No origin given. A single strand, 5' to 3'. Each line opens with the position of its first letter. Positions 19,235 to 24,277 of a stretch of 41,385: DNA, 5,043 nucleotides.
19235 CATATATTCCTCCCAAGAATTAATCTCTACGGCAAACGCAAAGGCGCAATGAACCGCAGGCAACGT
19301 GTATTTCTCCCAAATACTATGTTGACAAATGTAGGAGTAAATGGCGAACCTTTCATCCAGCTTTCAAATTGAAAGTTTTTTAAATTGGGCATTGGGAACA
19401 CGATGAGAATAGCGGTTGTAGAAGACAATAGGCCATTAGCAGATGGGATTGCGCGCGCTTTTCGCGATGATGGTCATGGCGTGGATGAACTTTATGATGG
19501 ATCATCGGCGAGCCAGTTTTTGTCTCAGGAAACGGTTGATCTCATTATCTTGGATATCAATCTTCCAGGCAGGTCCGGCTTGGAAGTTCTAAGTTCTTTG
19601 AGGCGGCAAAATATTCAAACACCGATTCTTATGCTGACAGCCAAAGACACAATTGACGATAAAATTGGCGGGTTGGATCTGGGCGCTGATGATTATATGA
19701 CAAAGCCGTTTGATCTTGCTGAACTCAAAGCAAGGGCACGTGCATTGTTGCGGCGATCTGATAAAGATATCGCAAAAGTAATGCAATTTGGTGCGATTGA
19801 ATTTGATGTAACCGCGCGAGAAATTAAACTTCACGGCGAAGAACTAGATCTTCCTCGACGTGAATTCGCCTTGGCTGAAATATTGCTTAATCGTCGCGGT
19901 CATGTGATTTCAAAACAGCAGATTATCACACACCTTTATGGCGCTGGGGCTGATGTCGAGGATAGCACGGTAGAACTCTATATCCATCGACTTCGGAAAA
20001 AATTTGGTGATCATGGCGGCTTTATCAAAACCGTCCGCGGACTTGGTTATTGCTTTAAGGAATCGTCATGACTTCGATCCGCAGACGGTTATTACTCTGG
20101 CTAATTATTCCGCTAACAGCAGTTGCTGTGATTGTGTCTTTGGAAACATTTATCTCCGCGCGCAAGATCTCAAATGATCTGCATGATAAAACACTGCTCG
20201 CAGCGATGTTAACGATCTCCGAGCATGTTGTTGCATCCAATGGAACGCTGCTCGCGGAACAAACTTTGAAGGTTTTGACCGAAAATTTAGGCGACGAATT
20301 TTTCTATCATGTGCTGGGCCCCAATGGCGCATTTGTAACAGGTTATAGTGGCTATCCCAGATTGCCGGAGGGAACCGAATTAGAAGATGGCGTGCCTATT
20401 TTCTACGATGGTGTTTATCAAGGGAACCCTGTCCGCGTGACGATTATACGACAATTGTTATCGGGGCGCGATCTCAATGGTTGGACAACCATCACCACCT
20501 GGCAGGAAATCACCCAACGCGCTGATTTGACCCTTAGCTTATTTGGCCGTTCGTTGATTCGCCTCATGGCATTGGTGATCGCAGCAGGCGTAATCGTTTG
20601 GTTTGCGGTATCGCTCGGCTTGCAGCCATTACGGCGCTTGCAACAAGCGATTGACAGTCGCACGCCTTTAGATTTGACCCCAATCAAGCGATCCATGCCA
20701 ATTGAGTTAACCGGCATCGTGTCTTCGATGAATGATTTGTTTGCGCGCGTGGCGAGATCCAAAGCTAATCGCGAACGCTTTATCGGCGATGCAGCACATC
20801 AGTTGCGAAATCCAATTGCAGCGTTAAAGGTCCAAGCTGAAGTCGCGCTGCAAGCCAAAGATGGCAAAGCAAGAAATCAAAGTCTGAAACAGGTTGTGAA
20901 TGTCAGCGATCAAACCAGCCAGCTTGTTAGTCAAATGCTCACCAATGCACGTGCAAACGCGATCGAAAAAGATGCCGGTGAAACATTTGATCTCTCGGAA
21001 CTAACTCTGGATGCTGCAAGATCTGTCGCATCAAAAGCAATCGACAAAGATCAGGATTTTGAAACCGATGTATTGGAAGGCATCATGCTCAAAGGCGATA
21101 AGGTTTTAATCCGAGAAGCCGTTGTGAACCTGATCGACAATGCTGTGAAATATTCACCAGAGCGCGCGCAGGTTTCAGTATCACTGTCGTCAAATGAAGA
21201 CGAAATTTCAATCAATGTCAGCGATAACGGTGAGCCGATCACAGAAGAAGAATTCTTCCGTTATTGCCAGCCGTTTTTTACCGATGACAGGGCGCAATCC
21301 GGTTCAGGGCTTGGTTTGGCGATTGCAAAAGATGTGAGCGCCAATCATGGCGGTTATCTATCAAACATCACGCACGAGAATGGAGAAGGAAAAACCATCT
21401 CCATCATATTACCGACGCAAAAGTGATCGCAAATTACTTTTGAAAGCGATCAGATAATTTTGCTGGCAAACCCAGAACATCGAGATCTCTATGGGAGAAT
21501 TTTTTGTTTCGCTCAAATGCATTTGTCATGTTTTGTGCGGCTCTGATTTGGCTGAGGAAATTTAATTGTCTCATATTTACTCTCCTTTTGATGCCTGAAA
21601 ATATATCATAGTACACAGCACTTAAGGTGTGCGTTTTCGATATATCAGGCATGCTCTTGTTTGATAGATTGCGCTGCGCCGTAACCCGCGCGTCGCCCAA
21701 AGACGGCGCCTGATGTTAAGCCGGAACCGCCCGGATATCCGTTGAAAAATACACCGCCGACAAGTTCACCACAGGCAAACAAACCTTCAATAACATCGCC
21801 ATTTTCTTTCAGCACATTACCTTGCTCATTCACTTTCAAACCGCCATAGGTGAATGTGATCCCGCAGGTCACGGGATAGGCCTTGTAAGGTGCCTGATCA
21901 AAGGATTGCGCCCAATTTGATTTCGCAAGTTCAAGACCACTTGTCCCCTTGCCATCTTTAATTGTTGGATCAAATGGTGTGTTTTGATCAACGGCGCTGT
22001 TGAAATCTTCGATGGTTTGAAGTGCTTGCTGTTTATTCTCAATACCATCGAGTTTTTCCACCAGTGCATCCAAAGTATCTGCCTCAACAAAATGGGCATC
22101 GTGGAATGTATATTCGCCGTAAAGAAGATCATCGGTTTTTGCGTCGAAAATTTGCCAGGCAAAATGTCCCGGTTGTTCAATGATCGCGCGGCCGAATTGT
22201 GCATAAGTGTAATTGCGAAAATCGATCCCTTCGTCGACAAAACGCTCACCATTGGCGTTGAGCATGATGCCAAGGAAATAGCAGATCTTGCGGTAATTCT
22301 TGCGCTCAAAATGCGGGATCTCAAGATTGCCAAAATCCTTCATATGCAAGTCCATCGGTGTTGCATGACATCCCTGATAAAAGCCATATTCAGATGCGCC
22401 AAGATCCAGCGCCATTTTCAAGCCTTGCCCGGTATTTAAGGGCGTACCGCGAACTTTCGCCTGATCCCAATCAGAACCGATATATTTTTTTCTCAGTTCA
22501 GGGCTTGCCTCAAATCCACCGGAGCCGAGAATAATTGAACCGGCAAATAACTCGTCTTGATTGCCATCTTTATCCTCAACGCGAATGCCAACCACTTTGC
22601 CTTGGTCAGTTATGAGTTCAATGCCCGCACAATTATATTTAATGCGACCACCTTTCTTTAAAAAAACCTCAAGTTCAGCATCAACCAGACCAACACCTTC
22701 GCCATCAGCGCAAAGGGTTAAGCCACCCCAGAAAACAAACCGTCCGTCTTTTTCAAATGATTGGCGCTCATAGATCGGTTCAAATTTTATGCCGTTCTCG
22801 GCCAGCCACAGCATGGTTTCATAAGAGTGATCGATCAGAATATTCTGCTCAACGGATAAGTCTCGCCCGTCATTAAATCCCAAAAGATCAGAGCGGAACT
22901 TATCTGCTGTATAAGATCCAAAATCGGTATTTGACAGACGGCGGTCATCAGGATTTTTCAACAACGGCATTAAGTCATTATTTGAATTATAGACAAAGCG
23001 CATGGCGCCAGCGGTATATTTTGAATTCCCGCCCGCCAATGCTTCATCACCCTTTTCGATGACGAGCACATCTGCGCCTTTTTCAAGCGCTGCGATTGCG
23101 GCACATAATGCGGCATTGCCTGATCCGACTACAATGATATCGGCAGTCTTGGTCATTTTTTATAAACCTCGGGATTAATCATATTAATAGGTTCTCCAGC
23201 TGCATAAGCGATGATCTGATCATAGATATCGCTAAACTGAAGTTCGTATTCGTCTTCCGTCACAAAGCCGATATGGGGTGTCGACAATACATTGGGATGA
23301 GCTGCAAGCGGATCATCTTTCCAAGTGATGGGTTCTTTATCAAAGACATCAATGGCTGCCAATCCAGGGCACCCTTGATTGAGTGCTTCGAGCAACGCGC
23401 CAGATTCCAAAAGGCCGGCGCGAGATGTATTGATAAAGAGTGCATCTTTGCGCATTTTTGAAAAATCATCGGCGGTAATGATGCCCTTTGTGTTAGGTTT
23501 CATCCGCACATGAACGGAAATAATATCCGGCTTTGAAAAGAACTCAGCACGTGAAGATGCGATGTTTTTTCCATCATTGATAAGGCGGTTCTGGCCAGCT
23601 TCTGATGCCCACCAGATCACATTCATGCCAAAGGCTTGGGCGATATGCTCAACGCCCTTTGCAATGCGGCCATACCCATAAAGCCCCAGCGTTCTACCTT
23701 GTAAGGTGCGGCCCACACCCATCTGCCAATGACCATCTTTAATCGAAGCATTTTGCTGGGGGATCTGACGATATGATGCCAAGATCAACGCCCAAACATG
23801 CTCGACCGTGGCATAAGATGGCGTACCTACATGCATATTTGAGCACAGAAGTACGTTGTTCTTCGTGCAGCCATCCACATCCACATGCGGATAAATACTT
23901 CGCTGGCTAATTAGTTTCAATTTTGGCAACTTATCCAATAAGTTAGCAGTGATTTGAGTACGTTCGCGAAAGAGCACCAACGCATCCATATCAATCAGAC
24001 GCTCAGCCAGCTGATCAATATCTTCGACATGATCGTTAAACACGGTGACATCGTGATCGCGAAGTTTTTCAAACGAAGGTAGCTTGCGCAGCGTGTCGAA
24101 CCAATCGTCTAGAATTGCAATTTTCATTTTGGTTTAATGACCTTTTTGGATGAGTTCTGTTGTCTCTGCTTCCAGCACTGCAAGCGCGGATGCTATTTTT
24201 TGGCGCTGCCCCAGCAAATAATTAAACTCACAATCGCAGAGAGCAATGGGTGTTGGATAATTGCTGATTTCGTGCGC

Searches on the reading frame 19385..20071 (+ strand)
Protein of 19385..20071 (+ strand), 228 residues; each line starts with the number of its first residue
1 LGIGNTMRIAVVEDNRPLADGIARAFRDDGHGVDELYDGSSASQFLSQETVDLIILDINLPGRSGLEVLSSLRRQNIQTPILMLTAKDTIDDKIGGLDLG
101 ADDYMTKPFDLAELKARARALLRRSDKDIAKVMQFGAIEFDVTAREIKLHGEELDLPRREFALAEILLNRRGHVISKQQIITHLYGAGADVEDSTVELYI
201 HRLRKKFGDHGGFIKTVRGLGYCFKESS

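Call 49: search_protein_families(library=pfam, proteins=[window:19385-20071:+], max_evalue=0.00001)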
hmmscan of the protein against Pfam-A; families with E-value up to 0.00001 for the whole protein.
window:19385-20071:+ (228 aa): 2 families
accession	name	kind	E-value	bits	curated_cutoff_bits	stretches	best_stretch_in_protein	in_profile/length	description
PF00072.30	Response_reg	-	4.3e-29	101.3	30.2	1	9-118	1-110/111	Response regulator receiver domain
PF00486.34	Trans_reg_C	-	1.7e-21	76.5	26.2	1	151-224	1-77/77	Transcriptional regulatory protein, C terminal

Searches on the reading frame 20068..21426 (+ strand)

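Call 49: search_protein_families(library=pfam, proteins=[window:20068-21426:+], max_evalue=0.00001)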
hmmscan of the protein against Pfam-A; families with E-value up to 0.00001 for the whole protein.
window:20068-21426:+ (452 aa): 3 families
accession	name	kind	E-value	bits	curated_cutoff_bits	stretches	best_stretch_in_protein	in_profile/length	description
PF08521.16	2CSK_N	-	2.5e-23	83.1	23.2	1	17-155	2-137/140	Two-component sensor kinase N-terminal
PF02518.31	HATPase_c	-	7.7e-23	81.5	26.4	1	343-451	1-110/111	Histidine kinase-, DNA gyrase B-, and HSP90-like ATPase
PF00512.31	HisKA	-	5.3e-09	36.4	26.9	1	235-297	2-64/66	His Kinase A (phospho-acceptor) domain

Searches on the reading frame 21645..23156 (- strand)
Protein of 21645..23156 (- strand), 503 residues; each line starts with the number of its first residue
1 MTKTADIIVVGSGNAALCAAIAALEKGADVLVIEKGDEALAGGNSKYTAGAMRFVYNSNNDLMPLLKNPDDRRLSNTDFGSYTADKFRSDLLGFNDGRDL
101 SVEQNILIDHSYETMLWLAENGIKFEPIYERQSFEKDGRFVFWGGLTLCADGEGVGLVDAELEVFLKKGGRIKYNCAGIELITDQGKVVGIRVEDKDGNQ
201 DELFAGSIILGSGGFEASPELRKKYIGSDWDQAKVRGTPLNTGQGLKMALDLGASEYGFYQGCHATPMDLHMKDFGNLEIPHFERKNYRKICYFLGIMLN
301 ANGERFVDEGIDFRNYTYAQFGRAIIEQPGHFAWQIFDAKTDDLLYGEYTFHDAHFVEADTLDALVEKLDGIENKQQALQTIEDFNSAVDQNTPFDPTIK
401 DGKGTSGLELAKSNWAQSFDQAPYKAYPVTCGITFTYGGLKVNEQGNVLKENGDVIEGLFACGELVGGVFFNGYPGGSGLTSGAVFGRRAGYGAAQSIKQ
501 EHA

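Call 49: search_protein_families(library=pfam, proteins=[window:21645-23156:-], max_evalue=0.00001)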
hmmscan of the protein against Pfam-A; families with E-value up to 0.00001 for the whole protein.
window:21645-23156:- (503 aa): 4 families
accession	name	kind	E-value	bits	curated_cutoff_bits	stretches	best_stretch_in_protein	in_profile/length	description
PF00890.30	FAD_binding_2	-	1.1e-34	120.9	20.4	1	6-478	1-411/414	FAD binding domain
PF01266.30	DAO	-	1.1e-10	42.1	27.9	1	6-215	1-205/353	FAD dependent oxidoreductase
PF03486.20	HI0933_like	-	9.5e-08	32.2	50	0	6-39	2-35/244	HI0933-like protein Rossmann domain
PF12831.13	FAD_oxidored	-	2e-07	31.1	27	1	6-45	1-38/416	FAD dependent oxidoreductase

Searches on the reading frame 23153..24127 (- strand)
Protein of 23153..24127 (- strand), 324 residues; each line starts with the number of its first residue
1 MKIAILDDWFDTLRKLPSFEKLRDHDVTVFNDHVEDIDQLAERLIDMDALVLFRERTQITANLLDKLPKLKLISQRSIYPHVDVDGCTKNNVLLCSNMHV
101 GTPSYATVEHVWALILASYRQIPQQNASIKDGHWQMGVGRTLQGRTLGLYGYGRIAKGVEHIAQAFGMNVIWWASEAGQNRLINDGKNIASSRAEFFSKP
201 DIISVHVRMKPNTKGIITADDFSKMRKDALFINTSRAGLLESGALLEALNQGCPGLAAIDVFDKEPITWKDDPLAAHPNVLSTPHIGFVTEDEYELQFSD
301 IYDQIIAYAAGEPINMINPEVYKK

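Call 49: search_protein_families(library=pfam, proteins=[window:23153-24127:-], max_evalue=0.00001)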
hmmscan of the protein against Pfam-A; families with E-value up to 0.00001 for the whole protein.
window:23153-24127:- (324 aa): 2 families
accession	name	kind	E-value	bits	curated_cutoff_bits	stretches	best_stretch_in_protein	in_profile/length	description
PF02826.25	2-Hacid_dh_C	-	3.8e-47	160.4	25.1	1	113-287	2-178/178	D-isomer specific 2-hydroxyacid dehydrogenase, NAD binding domain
PF00389.36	2-Hacid_dh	-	7.4e-14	52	24.6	1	17-315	13-131/134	D-isomer specific 2-hydroxyacid dehydrogenase, catalytic domain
